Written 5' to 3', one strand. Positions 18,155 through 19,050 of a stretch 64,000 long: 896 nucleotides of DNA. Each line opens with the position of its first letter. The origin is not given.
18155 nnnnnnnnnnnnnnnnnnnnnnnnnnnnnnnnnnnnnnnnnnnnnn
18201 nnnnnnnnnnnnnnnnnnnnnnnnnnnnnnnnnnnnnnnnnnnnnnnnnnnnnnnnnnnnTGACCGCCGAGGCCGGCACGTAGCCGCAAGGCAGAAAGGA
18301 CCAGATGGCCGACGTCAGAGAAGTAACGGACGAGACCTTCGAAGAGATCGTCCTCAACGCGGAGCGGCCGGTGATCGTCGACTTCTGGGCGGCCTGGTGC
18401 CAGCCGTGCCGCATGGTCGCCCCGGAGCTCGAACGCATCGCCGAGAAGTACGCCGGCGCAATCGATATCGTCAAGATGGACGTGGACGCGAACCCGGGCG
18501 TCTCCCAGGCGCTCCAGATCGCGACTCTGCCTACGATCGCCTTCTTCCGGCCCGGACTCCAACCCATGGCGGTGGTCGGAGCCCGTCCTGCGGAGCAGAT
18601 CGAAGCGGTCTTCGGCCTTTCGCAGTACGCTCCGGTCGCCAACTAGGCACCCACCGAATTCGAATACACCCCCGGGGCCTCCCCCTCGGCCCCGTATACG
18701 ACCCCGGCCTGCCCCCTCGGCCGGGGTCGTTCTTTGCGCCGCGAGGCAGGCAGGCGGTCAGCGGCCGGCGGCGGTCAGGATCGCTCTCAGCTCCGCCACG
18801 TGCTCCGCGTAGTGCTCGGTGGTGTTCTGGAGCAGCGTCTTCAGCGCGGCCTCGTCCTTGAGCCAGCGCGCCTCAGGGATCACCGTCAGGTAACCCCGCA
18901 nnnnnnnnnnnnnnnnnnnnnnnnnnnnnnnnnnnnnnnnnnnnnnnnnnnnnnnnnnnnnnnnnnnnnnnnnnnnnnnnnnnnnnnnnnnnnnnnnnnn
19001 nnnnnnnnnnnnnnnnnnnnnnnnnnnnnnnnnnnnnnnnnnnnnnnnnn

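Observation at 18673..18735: Twin hairpins with near-identical CCCCCUC loops: a 6C-like small RNA in the trxA 3' region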

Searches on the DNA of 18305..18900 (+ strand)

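Call 4: search_rna_families(source=window, start=18500, end=18900, threshold=evalue, max_evalue=10, show_alignments=5)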
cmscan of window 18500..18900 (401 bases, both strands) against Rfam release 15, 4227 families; matches with E-value up to 10: 4.
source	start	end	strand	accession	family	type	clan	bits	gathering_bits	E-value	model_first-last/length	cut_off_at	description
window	18672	18735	+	RF01066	6C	Cis-reg;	-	35.9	47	0.0031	1-75/75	no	6C RNA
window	18657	18736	+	RF02232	sX13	Gene; sRNA;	-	18.9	50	0.2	1-115/115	no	Xanthomonadaceae sRNA sX13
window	18672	18733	+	RF01719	Pseudomon-1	Gene; sRNA;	-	13.7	50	3.9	34-108/116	no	Pseudomon-1/ErsA RNA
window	18693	18738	+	RF02484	GlsR21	Gene; snRNA; snoRNA; HACA-box;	-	12.7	100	9.9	7-55/112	no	Small nucleolar RNA GlsR21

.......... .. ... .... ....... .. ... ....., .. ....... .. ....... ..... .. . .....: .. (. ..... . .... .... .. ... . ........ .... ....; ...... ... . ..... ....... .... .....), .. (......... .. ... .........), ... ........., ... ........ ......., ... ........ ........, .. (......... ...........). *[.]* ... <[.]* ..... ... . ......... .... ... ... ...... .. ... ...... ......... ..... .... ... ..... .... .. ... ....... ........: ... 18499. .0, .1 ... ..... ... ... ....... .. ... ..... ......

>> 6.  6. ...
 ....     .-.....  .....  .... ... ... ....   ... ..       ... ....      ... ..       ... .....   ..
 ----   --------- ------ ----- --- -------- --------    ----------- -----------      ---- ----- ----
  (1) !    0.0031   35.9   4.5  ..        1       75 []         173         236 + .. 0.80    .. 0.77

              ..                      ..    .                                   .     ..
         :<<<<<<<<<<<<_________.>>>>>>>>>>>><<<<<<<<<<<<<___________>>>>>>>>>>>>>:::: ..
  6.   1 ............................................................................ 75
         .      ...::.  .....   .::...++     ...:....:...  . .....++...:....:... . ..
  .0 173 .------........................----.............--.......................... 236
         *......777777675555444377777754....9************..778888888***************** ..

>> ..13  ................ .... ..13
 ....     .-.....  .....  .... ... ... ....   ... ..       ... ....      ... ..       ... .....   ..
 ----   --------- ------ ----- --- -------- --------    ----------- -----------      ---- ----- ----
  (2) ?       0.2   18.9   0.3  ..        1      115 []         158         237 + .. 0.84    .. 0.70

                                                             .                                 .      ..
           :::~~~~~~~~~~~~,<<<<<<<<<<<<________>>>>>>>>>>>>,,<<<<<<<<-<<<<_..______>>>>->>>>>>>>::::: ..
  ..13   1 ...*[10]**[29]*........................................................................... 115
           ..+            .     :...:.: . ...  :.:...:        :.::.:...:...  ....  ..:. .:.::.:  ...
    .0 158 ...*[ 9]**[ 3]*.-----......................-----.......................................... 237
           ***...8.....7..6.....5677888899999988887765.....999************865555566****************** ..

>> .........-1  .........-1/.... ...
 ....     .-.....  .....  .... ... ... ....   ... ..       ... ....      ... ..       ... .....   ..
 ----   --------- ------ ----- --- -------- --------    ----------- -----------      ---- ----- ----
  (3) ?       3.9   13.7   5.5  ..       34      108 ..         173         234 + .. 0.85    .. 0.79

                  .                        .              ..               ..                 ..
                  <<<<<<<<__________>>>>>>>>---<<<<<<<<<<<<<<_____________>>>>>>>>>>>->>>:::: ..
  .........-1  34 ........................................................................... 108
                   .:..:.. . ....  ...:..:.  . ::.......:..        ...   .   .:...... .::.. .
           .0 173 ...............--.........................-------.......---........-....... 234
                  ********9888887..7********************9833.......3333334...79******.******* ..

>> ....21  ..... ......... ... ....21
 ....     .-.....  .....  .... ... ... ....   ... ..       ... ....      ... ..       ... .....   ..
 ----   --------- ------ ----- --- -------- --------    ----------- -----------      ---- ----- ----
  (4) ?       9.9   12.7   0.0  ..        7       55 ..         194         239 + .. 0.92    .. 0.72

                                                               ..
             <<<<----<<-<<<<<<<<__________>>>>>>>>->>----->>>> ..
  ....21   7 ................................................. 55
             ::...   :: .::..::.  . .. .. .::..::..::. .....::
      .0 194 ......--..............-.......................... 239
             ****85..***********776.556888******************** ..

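Call 23: build_rna_model(alignment_id=A1, structure=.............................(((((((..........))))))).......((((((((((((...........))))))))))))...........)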
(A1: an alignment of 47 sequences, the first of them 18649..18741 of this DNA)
Model R1 built from alignment A1 (47 sequences, 106 columns); structure: as given.
model positions 93; base pairs 19; branch points 1; effective number of sequences 1.51; information 0.614 bits per position. Calibrated on 0.2 Mb of random sequence (short: E-values are rough).
structure used (alignment columns):
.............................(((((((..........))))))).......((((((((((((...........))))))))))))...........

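Call 24: search_with_rna_model(model_id=R1, source=window, filters=off, max_evalue=10)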
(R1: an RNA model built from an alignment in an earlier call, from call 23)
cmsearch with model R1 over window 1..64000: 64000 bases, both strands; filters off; matches with E-value up to 10: 40.
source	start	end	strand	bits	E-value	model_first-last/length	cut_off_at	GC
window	18650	18740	+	77.7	1.8e-22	1-93/93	no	0.73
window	45556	45638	-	23.3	2.7e-05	1-93/93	no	0.64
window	18698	18731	-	19.7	0.00037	49-83/93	no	0.79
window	58645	58733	+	16.5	0.0039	1-93/93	no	0.73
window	51226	51321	+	14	0.023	1-93/93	no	0.67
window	8456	8546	-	13.5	0.035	1-93/93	no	0.65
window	18552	18634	-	11.4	0.15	23-84/93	no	0.67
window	63255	63350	-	10.5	0.3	1-93/93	no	0.73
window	47501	47530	+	10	0.43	52-81/93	no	0.7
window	28555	28576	+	10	0.44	23-44/93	no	0.86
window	51279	51312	-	10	0.44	49-83/93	no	0.71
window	34856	34885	-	9.8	0.51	52-81/93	no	0.73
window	45565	45593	+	9.6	0.59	49-83/93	no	0.86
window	35959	35976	-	9.1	0.82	58-75/93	no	0.83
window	63862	63950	-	9.1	0.84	1-93/93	no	0.75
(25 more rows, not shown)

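Call 25: search_with_rna_model(model_id=R1, sources=[L047, L048, L049, L051, L052, L053, L054, L055, L056, L057, L058, L059, L060, L061, L062, L063, L064, L065, L066, L067, L068, L069, L070, L071, L072, L073, L074, L075, L076, L077, L078, L079, L080, L001, L002, L003, L004, L005, L006, L007, L008, L009, L010, L011, L012, L013, L014, L015, L016, L017, L018, L019, L020, L021, L022, L023, L024, L025, L026, L027, L028, L029, L030, L031, L032, L033, L034, L035, L036, L037, L038, L039, L040, L041, L042, L043, L044, L045, L046, L050], max_evalue=1)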
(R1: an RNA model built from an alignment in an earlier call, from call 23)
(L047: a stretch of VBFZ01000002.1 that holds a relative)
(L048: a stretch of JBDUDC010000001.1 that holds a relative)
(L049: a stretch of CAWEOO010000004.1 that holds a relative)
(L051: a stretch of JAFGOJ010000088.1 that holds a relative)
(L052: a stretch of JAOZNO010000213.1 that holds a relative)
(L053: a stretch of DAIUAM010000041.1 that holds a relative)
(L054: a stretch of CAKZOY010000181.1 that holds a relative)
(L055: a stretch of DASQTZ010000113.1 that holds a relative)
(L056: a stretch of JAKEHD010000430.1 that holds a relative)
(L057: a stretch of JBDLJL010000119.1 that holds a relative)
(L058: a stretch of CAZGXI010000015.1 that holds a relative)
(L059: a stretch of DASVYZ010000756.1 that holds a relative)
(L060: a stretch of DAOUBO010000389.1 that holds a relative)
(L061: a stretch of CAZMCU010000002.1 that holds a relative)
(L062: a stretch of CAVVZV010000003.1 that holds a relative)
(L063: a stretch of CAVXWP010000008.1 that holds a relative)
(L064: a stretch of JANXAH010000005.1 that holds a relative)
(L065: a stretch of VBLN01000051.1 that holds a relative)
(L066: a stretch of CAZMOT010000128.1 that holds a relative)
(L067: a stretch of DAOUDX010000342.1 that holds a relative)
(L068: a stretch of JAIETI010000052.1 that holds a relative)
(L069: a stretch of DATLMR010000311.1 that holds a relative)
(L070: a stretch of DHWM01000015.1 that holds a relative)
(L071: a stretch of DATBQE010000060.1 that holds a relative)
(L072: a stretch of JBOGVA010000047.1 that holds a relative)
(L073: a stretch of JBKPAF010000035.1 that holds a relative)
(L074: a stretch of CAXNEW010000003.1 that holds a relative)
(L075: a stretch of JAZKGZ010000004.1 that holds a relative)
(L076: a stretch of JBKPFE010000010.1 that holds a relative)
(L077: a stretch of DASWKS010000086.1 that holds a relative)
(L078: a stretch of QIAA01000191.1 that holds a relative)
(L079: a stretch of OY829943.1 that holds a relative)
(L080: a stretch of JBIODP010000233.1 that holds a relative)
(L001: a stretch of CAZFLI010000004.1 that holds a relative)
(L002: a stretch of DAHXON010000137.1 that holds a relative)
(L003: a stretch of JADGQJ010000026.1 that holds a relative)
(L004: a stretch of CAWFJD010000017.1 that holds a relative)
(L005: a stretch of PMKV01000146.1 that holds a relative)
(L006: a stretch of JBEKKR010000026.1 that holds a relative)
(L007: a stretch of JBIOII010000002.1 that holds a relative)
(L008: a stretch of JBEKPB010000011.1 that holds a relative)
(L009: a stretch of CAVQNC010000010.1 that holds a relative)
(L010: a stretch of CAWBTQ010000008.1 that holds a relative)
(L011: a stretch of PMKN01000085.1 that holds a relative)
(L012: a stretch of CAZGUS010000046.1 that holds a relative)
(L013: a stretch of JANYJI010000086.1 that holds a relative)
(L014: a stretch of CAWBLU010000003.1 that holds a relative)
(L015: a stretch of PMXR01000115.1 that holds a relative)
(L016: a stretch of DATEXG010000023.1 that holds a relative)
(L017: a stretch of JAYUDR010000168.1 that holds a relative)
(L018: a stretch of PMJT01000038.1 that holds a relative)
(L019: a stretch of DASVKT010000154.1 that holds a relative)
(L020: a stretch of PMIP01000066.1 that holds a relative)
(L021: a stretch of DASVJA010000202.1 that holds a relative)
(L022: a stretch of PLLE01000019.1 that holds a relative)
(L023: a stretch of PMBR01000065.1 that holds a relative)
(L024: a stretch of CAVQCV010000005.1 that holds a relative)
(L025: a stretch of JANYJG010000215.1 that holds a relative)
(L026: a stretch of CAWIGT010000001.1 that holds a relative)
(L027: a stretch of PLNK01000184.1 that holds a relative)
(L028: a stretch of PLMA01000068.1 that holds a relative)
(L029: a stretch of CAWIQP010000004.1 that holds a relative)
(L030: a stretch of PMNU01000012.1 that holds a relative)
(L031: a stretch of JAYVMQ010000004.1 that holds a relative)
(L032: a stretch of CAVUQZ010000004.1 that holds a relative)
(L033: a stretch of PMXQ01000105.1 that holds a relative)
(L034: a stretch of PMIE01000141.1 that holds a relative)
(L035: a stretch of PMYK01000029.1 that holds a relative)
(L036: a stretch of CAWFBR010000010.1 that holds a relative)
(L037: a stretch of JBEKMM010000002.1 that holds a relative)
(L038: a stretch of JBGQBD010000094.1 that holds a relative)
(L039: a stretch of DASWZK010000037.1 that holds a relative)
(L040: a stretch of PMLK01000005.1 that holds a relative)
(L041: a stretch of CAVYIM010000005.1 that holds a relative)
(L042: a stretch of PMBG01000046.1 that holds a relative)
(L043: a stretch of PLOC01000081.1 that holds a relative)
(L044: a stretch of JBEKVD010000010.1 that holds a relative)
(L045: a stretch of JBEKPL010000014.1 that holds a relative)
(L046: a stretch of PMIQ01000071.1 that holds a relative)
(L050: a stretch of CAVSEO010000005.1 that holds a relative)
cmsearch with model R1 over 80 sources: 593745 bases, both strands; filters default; matches with E-value up to 1: 94.
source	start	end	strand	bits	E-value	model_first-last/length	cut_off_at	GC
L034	3029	3121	+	108.3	3.8e-31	1-93/93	no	0.67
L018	4357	4449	+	107.8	5.3e-31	1-93/93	no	0.65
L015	4354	4446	+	107.5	6.9e-31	1-93/93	no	0.67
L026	4357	4449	+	107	9.8e-31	1-93/93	no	0.71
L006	4356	4448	+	106.5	1.3e-30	1-93/93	no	0.69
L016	2795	2889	+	105.2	3.7e-30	1-93/93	no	0.67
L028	4356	4450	+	105.1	3.7e-30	1-93/93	no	0.68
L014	4357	4449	+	104.2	7.1e-30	1-93/93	no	0.68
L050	4360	4454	+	104.2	7.2e-30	1-93/93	no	0.68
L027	4359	4452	+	104.1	7.7e-30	1-93/93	no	0.66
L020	1357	1451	+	102.9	1.8e-29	1-93/93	no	0.66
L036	4356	4450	+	102.5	2.5e-29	1-93/93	no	0.67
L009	4354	4446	+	101.6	4.8e-29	1-93/93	no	0.67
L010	4351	4443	+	101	7.7e-29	1-93/93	no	0.67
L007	4351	4443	+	100.8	8.7e-29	1-93/93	no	0.68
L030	4357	4448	+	100.7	9.4e-29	1-93/93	no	0.72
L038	2386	2480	+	100.6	9.8e-29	1-93/93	no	0.72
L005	4357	4450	+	99.9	1.7e-28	1-93/93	no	0.69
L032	4356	4450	+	99.8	1.8e-28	1-93/93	no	0.68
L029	4357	4450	+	99.7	2e-28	1-93/93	no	0.72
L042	4350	4442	+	99.1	3e-28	1-93/93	no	0.62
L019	955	1049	+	98.6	4.2e-28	1-93/93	no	0.65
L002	4351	4443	+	97.6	8.9e-28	1-93/93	no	0.72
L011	4353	4447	+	97.4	1e-27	1-93/93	no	0.72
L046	1636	1730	+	97.2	1.2e-27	1-93/93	no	0.65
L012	1638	1732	+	97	1.4e-27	1-93/93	no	0.66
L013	4352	4444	+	96.8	1.6e-27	1-93/93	no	0.63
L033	4356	4450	+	96.8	1.6e-27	1-93/93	no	0.66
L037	4356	4450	+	96.7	1.7e-27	1-93/93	no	0.67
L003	4356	4450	+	96.5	2e-27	1-93/93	no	0.69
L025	4353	4448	+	96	2.8e-27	1-93/93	no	0.61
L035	4358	4450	+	96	2.8e-27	1-93/93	no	0.72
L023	4355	4449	+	95.5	4.2e-27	1-93/93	no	0.67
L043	2697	2791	+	95.5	4.2e-27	1-93/93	no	0.68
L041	4355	4449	+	94.3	1e-26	1-93/93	no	0.68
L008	4351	4442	+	93.8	1.4e-26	1-93/93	no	0.65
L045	4333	4429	+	93.4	1.9e-26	1-93/93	no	0.69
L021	2663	2757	+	92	5.1e-26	1-93/93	no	0.68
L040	4359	4453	+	92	5.4e-26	1-93/93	no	0.69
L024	4344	4439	+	91.9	5.5e-26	1-93/93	no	0.64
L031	4349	4440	+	89.1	4.3e-25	1-93/93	no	0.64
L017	4350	4441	+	87.7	1.2e-24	1-93/93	no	0.64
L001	4359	4450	+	86.8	2.4e-24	1-93/93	no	0.72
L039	4355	4443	+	86.5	2.9e-24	1-93/93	no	0.69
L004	4348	4440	+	85.7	5.1e-24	1-93/93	no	0.67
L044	4352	4440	+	85.5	5.8e-24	1-93/93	no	0.73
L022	4355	4450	+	84.8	1e-23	1-93/93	no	0.66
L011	4404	4437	-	22.6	0.00042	50-83/93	no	0.74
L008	4399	4457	-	22.3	0.00051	23-83/93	no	0.76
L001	4407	4441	-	21.3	0.0011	49-83/93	no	0.74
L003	4407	4440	-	21.1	0.0013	50-83/93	no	0.76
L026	4406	4439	-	21.1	0.0013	50-83/93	no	0.76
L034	3078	3111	-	21.1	0.0013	50-83/93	no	0.76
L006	4405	4438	-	21.1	0.0013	50-83/93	no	0.76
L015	4403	4436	-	21.1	0.0013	50-83/93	no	0.76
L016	2846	2879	-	21.1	0.0013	50-83/93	no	0.76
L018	4406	4439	-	21.1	0.0013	50-83/93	no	0.76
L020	1408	1441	-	21.1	0.0013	50-83/93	no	0.76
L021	2714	2747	-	21.1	0.0013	50-83/93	no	0.76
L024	4396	4429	-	21.1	0.0013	50-83/93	no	0.76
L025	4405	4438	-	21.1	0.0013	50-83/93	no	0.76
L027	4409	4442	-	21.1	0.0013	50-83/93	no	0.76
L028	4407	4440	-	21.1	0.0013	50-83/93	no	0.76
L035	4407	4440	-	21.1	0.0013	50-83/93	no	0.76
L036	4407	4440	-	21.1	0.0013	50-83/93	no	0.76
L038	2437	2470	-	21.1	0.0013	50-83/93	no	0.76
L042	4399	4432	-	21.1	0.0013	50-83/93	no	0.76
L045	4386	4419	-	21.1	0.0013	50-83/93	no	0.76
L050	4411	4444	-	21.1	0.0013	50-83/93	no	0.76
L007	4400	4433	-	20.9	0.0015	50-83/93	no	0.79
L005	4407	4440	-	20.9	0.0015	50-83/93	no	0.79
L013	4400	4434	-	20.9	0.0015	50-83/93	no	0.74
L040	4409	4443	-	20.7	0.0017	50-83/93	no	0.8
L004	4397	4430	-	19.4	0.0044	50-83/93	no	0.79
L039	4400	4433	-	19.2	0.0052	50-83/93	no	0.82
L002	4400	4433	-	19.2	0.0052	50-83/93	no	0.82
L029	4407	4440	-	19.2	0.0052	50-83/93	no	0.82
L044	4397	4430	-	19.2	0.0052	50-83/93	no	0.82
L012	1690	1721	-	18.4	0.009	51-82/93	no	0.81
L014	4407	4438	-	18.4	0.009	51-82/93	no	0.81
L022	4408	4439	-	18.4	0.009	51-82/93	no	0.81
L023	4407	4438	-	18.4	0.009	51-82/93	no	0.81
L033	4408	4439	-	18.4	0.009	51-82/93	no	0.81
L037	4408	4439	-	18.4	0.009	51-82/93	no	0.81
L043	2749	2780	-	18.4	0.009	51-82/93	no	0.81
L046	1688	1719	-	18.4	0.009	51-82/93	no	0.81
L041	4407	4438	-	18.3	0.0096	51-82/93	no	0.81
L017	4398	4430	-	18.2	0.01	51-82/93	no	0.79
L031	4397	4429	-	18.2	0.01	51-82/93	no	0.79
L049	4360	4440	+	15.5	0.071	1-93/93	no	0.69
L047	4382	4451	-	13.4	0.33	1-93/93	no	0.69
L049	4406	4429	-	13.4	0.33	51-82/93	no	0.83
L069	167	186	+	12.1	0.87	57-76/93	no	0.85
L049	5776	5863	+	11.9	1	1-93/93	no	0.66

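Call 41: search_rna_families(sources=[L092, L111, L112, L088, L106, L107, L013, L040, L045, L001], threshold=evalue, max_evalue=1, show_alignments=2)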
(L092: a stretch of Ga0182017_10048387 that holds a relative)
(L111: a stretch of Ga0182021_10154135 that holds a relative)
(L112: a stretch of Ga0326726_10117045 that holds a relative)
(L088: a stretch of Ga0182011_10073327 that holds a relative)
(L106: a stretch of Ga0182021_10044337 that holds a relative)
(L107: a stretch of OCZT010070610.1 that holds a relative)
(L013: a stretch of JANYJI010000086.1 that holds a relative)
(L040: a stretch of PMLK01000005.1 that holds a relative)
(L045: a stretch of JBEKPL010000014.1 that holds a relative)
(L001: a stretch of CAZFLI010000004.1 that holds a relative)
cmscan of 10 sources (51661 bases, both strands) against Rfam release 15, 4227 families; matches with E-value up to 1: 20.
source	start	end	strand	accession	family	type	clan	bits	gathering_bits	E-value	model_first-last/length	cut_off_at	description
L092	1823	1892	+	RF01066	6C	Cis-reg;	-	47.1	47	0.004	1-75/75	no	6C RNA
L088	2170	2238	+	RF01066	6C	Cis-reg;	-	45.9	47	0.0067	1-75/75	no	6C RNA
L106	3731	3799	+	RF01066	6C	Cis-reg;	-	45.6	47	0.0074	1-75/75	no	6C RNA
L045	4353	4424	+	RF01066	6C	Cis-reg;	-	44.9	47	0.01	1-75/75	no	6C RNA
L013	4371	4439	+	RF01066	6C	Cis-reg;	-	43.5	47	0.018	1-75/75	no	6C RNA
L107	1824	1891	-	RF01066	6C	Cis-reg;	-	43.4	47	0.019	1-75/75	no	6C RNA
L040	4379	4448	+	RF01066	6C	Cis-reg;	-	42.6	47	0.026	1-75/75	no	6C RNA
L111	2203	2273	+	RF01066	6C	Cis-reg;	-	40.2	47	0.069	1-75/75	no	6C RNA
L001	4380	4445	+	RF01066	6C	Cis-reg;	-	38.8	47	0.12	1-75/75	no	6C RNA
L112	2092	2156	-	RF01066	6C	Cis-reg;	-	34.7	47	0.67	1-75/75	no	6C RNA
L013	837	915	+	RF00873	mir-550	Gene; miRNA;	-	29.6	81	0.031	1-85/85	no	mir-550 microRNA precursor family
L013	847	909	-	RF01918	mir-1249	Gene; miRNA;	-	27.6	83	0.14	1-75/75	no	mir-1249 microRNA precursor family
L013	4372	4438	+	RF01719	Pseudomon-1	Gene; sRNA;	-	27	50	0.29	34-108/116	no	Pseudomon-1/ErsA RNA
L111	2204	2282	+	RF01719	Pseudomon-1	Gene; sRNA;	-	26.5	50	0.39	31-116/116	no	Pseudomon-1/ErsA RNA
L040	4328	4449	+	RF02232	sX13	Gene; sRNA;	-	26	50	0.59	1-115/115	no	Xanthomonadaceae sRNA sX13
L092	1823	1900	+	RF01719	Pseudomon-1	Gene; sRNA;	-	25.7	50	0.62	33-116/116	no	Pseudomon-1/ErsA RNA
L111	2188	2284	+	RF02342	ar7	Gene; sRNA;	-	25.7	60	0.4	1-145/145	no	Alphaproteobacterial sRNA ar7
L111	2177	2274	+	RF02232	sX13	Gene; sRNA;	-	25.3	50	0.86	1-115/115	no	Xanthomonadaceae sRNA sX13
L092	1807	1937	+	RF02342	ar7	Gene; sRNA;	-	24.9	60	0.62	1-145/145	no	Alphaproteobacterial sRNA ar7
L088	2148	2273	+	RF02342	ar7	Gene; sRNA;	-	24.8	60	0.65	1-145/145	no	Alphaproteobacterial sRNA ar7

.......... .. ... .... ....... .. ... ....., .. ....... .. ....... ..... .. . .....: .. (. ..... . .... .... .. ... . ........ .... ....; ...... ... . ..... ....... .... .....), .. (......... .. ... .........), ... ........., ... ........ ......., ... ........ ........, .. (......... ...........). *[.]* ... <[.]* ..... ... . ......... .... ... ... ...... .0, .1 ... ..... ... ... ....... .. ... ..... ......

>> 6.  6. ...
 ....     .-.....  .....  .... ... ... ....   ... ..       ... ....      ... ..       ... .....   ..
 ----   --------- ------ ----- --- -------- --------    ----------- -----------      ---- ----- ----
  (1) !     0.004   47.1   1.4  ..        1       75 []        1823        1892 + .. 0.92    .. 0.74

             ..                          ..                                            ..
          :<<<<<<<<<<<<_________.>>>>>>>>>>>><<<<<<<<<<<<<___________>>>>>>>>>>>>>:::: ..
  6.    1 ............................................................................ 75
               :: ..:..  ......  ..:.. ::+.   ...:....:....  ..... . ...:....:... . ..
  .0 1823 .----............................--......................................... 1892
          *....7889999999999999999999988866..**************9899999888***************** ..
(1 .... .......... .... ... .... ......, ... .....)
